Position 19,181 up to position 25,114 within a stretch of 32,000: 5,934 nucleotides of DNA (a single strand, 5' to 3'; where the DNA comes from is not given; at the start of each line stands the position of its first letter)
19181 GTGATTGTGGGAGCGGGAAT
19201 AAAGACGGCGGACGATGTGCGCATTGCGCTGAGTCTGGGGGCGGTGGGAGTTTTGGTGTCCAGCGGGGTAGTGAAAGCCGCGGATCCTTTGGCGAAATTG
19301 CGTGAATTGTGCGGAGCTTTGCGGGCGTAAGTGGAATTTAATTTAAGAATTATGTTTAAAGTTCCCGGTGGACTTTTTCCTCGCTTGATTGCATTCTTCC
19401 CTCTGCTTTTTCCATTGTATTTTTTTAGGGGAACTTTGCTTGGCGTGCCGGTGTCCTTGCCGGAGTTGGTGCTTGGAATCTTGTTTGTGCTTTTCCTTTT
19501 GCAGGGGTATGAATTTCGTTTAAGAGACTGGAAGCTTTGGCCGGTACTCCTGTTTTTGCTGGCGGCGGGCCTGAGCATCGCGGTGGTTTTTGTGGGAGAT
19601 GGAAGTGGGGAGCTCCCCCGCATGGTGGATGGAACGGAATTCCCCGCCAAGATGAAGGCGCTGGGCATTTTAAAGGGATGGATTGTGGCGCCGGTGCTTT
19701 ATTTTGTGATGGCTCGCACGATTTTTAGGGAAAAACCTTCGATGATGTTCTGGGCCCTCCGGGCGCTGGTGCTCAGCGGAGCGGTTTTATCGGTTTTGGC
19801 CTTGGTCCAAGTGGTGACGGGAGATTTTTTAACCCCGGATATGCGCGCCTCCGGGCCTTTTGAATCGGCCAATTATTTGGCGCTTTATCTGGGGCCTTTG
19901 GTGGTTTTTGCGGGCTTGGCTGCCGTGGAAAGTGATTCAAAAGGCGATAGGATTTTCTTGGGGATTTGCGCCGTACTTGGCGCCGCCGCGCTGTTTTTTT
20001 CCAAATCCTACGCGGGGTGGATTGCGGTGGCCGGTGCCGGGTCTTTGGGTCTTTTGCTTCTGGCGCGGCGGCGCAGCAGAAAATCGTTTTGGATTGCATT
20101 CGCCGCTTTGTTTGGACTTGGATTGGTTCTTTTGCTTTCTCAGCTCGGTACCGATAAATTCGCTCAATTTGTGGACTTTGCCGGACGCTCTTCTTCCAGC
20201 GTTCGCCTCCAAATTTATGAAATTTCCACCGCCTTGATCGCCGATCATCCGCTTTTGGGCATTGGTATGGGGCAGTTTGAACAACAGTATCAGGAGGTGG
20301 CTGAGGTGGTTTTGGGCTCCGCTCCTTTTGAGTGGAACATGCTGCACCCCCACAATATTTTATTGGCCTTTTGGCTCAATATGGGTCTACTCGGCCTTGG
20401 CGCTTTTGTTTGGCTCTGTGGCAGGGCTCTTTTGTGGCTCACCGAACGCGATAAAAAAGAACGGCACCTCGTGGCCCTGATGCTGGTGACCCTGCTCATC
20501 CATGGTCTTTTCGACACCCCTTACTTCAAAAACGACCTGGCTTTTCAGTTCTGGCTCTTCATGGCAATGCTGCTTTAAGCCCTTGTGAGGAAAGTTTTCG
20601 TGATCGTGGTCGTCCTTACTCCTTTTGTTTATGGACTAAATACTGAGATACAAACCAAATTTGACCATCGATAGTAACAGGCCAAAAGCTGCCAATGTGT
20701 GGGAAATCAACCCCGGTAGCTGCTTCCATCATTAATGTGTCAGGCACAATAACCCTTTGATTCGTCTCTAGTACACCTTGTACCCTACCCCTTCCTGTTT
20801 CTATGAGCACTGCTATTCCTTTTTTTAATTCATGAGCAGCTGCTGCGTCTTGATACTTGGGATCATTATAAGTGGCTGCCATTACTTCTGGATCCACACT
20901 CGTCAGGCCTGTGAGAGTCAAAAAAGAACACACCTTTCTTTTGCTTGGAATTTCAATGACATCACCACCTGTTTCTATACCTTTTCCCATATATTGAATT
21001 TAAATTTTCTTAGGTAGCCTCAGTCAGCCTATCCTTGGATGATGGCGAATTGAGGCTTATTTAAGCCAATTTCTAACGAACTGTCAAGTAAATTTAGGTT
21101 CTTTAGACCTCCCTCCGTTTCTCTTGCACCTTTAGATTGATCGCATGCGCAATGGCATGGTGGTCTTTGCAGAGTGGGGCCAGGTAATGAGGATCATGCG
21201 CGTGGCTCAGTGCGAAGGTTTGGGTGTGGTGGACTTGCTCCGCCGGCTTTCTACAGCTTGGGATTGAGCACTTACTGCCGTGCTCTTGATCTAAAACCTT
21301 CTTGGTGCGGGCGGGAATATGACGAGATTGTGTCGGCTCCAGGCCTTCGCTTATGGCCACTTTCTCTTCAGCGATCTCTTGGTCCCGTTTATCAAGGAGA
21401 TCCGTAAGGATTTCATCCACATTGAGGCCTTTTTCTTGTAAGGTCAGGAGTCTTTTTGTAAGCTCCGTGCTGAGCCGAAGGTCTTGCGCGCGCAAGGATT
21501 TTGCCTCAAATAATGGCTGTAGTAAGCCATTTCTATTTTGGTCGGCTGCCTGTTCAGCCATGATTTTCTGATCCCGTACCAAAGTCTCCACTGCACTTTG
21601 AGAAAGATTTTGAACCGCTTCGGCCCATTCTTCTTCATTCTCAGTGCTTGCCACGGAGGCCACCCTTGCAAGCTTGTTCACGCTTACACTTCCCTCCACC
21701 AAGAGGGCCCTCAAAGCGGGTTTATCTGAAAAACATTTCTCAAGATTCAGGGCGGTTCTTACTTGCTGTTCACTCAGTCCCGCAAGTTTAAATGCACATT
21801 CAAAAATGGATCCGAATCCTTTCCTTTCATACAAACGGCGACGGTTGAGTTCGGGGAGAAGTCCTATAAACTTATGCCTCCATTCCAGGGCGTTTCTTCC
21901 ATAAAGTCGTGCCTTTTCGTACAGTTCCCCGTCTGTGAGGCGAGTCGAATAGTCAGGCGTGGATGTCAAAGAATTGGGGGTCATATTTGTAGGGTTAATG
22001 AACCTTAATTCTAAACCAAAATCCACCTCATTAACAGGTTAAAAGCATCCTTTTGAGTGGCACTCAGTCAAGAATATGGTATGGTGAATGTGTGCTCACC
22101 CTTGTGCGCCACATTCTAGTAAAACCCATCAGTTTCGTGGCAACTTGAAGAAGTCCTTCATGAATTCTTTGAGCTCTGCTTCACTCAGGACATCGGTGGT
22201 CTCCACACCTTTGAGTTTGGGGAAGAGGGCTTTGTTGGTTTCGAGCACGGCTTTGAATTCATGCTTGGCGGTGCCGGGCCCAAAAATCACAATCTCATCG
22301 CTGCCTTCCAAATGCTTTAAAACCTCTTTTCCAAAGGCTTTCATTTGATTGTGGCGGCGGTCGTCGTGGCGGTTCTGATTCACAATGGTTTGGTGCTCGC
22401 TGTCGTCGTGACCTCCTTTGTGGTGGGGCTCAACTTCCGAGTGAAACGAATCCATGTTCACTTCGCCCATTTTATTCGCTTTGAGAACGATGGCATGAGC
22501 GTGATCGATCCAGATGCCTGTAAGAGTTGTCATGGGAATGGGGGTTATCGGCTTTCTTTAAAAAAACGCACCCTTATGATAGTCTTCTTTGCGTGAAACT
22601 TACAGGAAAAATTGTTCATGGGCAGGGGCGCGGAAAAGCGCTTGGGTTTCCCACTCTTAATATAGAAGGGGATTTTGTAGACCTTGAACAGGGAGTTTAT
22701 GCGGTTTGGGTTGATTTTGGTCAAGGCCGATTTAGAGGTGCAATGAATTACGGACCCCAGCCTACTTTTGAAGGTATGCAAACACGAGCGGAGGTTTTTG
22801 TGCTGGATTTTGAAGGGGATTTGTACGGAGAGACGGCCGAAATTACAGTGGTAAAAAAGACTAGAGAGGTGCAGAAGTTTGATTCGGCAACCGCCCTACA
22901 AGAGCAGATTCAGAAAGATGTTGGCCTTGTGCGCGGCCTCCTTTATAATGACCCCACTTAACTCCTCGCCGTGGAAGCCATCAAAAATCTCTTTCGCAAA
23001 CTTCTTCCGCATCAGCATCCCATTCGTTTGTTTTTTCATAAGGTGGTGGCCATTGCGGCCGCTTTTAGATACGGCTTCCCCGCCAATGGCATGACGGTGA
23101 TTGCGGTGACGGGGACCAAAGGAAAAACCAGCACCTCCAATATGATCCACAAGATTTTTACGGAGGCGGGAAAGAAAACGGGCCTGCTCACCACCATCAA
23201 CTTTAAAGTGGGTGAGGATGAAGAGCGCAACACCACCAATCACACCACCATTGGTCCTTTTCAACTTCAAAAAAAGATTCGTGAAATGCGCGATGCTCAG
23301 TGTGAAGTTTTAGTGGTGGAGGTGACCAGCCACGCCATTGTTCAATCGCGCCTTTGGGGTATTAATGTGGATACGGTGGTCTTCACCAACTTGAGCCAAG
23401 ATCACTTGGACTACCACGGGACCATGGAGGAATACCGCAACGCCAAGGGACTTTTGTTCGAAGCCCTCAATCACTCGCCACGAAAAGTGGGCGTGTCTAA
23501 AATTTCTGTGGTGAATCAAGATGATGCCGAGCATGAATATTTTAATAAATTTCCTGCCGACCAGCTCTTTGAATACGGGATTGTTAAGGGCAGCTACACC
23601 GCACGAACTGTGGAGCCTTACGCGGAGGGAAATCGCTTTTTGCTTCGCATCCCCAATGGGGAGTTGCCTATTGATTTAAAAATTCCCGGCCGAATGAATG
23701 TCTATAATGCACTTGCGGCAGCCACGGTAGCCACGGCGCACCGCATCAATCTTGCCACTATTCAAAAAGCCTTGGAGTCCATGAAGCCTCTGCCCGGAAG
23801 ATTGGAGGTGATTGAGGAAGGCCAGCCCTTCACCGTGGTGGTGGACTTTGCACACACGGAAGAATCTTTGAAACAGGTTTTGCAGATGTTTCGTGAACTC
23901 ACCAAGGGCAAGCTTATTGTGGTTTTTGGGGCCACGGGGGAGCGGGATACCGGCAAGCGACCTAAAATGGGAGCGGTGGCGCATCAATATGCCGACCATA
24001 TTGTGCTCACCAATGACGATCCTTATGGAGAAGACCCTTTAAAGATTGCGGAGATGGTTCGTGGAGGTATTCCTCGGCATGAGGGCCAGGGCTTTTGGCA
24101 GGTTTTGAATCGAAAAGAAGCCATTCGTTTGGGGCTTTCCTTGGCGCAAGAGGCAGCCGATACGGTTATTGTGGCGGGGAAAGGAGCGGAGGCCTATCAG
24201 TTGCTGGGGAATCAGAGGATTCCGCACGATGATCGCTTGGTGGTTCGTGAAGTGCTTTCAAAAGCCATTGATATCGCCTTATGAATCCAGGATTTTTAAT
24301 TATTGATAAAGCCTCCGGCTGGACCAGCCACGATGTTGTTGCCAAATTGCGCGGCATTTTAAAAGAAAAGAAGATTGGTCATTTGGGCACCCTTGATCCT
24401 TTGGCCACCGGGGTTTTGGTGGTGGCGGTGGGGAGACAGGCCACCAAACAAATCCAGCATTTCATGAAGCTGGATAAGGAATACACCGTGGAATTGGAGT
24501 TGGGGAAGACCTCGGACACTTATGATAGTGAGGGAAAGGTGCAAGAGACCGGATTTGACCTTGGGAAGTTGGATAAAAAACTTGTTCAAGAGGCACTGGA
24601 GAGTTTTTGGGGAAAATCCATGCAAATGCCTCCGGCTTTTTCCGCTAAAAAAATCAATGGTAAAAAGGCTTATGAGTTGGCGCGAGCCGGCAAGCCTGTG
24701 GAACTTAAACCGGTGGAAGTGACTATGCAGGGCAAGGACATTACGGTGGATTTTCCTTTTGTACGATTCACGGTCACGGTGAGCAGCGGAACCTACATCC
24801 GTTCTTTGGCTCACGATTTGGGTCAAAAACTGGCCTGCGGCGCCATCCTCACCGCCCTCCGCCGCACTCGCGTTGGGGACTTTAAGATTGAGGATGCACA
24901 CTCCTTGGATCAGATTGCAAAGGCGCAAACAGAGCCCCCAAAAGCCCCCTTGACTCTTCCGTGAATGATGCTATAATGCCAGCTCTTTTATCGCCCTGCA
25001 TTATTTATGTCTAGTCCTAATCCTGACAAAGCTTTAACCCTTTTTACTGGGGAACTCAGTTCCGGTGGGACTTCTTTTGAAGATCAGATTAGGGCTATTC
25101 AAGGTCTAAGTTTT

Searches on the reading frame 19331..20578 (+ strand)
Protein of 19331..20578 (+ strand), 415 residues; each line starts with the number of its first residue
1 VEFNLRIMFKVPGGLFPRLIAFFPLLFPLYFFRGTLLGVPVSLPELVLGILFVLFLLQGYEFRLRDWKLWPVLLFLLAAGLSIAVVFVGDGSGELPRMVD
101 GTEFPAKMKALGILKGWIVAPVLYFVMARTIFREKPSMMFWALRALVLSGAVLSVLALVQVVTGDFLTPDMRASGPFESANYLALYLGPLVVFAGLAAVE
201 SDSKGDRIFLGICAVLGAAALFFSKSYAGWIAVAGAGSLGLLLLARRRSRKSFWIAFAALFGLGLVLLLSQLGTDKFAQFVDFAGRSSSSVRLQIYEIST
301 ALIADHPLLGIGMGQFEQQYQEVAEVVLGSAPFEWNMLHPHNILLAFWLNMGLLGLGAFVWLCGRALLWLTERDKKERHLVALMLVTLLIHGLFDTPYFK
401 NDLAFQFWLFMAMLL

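Call 9: search_protein_families(library=pfam, proteins=[window:19331-20578:+], max_evalue=0.001)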
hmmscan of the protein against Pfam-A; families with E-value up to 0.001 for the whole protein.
window:19331-20578:+ (415 aa): 1 family
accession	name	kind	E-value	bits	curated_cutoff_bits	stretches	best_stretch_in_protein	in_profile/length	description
PF04932.20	Wzy_C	-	1.2e-19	71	31.7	1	213-360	2-149/149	O-Antigen ligase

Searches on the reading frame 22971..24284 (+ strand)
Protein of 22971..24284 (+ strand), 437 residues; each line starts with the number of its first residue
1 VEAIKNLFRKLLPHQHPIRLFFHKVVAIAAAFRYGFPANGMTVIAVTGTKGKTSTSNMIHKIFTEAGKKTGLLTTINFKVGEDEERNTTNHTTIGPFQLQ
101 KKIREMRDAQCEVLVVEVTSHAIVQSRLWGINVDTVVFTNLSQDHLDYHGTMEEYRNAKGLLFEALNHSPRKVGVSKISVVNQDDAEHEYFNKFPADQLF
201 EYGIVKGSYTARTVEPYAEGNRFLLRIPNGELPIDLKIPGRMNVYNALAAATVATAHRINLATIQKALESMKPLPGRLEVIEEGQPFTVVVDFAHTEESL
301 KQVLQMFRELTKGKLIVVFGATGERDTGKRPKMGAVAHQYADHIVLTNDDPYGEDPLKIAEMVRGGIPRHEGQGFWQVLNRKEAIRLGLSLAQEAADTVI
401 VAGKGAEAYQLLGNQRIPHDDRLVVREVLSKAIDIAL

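Call 10: search_protein_families(library=pfam, proteins=[window:22971-24284:+], max_evalue=0.001)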
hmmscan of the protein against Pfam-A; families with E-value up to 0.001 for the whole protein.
window:22971-24284:+ (437 aa): 2 families
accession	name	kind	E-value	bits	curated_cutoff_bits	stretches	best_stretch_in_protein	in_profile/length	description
PF08245.18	Mur_ligase_M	-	6.2e-49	167.1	24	1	46-254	1-200/200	Mur ligase middle domain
PF02875.26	Mur_ligase_C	-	8.2e-30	104.7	28.4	1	276-405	1-127/127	Mur ligase, glutamate ligase domain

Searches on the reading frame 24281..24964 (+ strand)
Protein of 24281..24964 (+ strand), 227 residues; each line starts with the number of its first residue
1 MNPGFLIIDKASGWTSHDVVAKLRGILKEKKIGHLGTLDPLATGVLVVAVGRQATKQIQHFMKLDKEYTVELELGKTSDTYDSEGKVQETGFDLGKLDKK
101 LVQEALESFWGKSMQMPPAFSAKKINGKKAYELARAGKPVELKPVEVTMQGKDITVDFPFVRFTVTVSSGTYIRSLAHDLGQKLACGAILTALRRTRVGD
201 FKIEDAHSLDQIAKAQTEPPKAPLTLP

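Call 10: search_protein_families(library=pfam, proteins=[window:24281-24964:+], max_evalue=0.001)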
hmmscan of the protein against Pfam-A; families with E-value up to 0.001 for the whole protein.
window:24281-24964:+ (227 aa): 3 families
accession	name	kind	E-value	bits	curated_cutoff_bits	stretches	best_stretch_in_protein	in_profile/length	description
PF01509.24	TruB_N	-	1.8e-47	161.9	27.3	1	24-173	1-149/149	TruB family pseudouridylate synthase (N terminal domain)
PF16198.10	TruB_C_2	-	9e-13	48.6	29.3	1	174-217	1-44/66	tRNA pseudouridylate synthase B C-terminal domain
PF00849.27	PseudoU_synth_2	-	0.00014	22.5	26.8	1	19-89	26-84/152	RNA pseudouridylate synthase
